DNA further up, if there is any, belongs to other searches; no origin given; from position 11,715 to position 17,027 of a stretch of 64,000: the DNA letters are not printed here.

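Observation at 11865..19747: Flotillin–NfeD(YqiJ) operon extended by a 1670-aa coiled-coil MoxR/AAA_5 ATPase: candidate uncharacterised membrane-microdomain system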

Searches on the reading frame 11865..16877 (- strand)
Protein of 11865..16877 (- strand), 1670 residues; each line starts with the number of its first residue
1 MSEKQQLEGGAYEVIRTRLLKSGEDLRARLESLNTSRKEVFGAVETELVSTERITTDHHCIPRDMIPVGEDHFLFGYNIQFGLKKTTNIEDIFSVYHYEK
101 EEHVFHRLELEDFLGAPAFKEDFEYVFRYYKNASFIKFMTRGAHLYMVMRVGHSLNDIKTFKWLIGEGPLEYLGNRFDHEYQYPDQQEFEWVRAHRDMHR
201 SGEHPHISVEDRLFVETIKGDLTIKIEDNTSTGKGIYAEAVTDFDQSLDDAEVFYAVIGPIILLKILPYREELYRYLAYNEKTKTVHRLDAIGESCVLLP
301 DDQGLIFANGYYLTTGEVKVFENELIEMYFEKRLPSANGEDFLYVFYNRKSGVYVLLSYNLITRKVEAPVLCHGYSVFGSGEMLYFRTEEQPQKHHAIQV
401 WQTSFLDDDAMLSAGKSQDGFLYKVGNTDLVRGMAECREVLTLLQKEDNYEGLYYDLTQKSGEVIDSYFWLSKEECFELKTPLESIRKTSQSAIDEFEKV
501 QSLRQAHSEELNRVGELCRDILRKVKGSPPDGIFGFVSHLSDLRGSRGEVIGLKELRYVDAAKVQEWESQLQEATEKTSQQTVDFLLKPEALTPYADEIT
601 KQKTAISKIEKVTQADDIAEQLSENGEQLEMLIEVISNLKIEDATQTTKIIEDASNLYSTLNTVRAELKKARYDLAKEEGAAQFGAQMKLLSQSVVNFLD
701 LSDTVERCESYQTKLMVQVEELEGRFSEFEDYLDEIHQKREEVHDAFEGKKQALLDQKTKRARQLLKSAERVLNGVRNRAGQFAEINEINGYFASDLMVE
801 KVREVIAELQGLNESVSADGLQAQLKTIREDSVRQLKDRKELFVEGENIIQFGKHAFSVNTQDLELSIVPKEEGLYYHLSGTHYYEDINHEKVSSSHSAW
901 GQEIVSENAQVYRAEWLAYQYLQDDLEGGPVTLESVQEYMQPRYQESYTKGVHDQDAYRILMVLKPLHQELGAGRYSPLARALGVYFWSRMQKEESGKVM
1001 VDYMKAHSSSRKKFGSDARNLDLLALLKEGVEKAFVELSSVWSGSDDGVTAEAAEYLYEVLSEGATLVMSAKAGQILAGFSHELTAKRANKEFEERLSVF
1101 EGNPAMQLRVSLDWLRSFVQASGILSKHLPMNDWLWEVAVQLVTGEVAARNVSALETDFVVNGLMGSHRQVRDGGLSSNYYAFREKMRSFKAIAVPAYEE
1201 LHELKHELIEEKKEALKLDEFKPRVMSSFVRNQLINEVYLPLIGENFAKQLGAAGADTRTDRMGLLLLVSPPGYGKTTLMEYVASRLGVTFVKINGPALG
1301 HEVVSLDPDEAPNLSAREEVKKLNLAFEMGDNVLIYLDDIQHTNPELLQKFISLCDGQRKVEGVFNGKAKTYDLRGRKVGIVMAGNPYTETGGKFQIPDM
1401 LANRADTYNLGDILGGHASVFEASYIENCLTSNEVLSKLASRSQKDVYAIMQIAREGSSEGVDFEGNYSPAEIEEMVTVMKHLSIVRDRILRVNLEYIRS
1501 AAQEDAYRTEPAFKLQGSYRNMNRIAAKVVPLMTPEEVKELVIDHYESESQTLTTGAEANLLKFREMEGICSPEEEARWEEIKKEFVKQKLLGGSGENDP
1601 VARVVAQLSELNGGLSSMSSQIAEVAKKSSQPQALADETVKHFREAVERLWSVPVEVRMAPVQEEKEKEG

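Call 6: search_protein_families(library=pfam, proteins=[window:11865-16877:-], max_evalue=0.01)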
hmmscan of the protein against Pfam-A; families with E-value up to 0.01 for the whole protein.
window:11865-16877:- (1670 aa): 7 families
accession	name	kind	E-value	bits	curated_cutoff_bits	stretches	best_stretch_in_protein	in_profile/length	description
PF12458.13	DUF3686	-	8.5e-180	598.5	25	1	25-469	1-448/448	ATPase involved in DNA repair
PF25472.1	DUF7902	-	2.6e-24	85.7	26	1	590-672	1-83/85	Domain of unknown function (DUF7902)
PF00004.35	AAA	-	3.2e-08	34.5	21.2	1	1266-1358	1-95/131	ATPase family associated with various cellular activities (AAA)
PF13401.12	AAA_22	-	4.1e-06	27.6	27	1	1263-1359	5-114/130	AAA domain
PF07728.20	AAA_5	-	2.1e-05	25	22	1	1266-1389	2-125/139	AAA domain (dynein-related subfamily)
PF05496.18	RuvB_N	-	5.2e-05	23.5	27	1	1254-1301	24-71/159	Holliday junction DNA helicase RuvB P-loop domain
PF20720.3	nSTAND3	-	0.0089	16.2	27.2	0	1262-1287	16-41/155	Novel STAND NTPase 3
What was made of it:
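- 11865..16877 (-): Giant cytoplasmic AAA+ ATPase, 1670 aa, named 'DNA repair ATPase' in NCBI annotation. Pfam DUF3686 + DUF7902 + AAA (call 6).
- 15471..16805 (-): DUF3686 domain (aa 25-469): an N-terminal helix followed by a beta-rich, beta-propeller-like domain. PF12458 E 8.5e-180 (call 6).
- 14358..15656 (-): Helical region of about 430 aa (aa ~408-840), including DUF7902 (aa 590-672; nt 14862-15110). The model shows spectrin-like helical bundles and long helices. PF25472 E 2.6e-24 (call 6).
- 12558..13118 (-): Single AAA+ core (aa ~1254-1440). Walker A is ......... (aa 1270-1278). Walker B is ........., with D1338-D1339 (Asp where most AAA+ proteins have Glu). N1386 is in the position expected for sensor 1, and R1404 is conserved. 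Pfam AAA 34.5 bits, AAA_5 25 bits (call 6).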

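Call 7: search_protein_families(library=ncbifam, proteins=[window:11865-16877:-], max_evalue=1)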
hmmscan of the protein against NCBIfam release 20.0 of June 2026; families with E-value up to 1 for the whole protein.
window:11865-16877:- (1670 aa): 9 families
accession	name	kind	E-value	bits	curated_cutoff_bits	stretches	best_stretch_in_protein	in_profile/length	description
NF000868.0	PRK00080.1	equivalog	7.5e-06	25.1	282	1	1254-1301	42-89/330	Holliday junction branch migration DNA helicase RuvB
TIGR00635.1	ruvB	equivalog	2.4e-05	23.6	299.05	1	1254-1300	21-67/305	Holliday junction branch migration DNA helicase RuvB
TIGR01243.1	CDC48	subfamily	0.00093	17.6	802.65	1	1266-1299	215-248/733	CDC48 family AAA ATPase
NF009883.0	PRK13341.1-4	equivalog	0.0095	13.8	668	1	1259-1296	51-88/729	AAA family ATPase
NF033453.1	BREX_3_BrxF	hypoth_equivalog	0.014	15.1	50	1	1259-1308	12-60/149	BREX-3 system P-loop-containing protein BrxF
NF047747.1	PrtsmActNtasePan2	equivalog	0.081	12.1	700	1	1266-1301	188-223/397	proteasome-activating nucleotidase Pan2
NF002343.0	PRK01305.1-4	equivalog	0.092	12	267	1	343-403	179-243/256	arginyltransferase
NF045988.1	HisKinRegBRhodob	equivalog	0.14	10.5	570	1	477-525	221-268/462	sensor histidine kinase RegB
TIGR00345.1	GET3_arsA_TRC40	subfamily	0.39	10.2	135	1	581-675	138-231/299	TRC40/GET3/ArsA family transport-energizing ATPase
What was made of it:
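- The RuvB matches cover only about 50 residues around the Walker A motif and lie far below the family cut-offs (25 bits against 282; call 7).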

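Call 8: search_protein_families(library=padloc, proteins=[window:11865-16877:-], max_evalue=1)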
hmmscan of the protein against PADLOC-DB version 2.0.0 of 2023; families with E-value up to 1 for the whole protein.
window:11865-16877:- (1670 aa): 2 families
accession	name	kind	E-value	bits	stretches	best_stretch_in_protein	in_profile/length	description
PDLC04232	IetA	-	0.00046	17.7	1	1218-1294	74-147/330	-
PDLC04140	mad8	-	0.05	11.1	1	1257-1310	21-67/314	mads_8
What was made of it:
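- There is a weak PADLOC hit to IetA, E 4.6e-4, restricted to the P-loop region (call 8).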
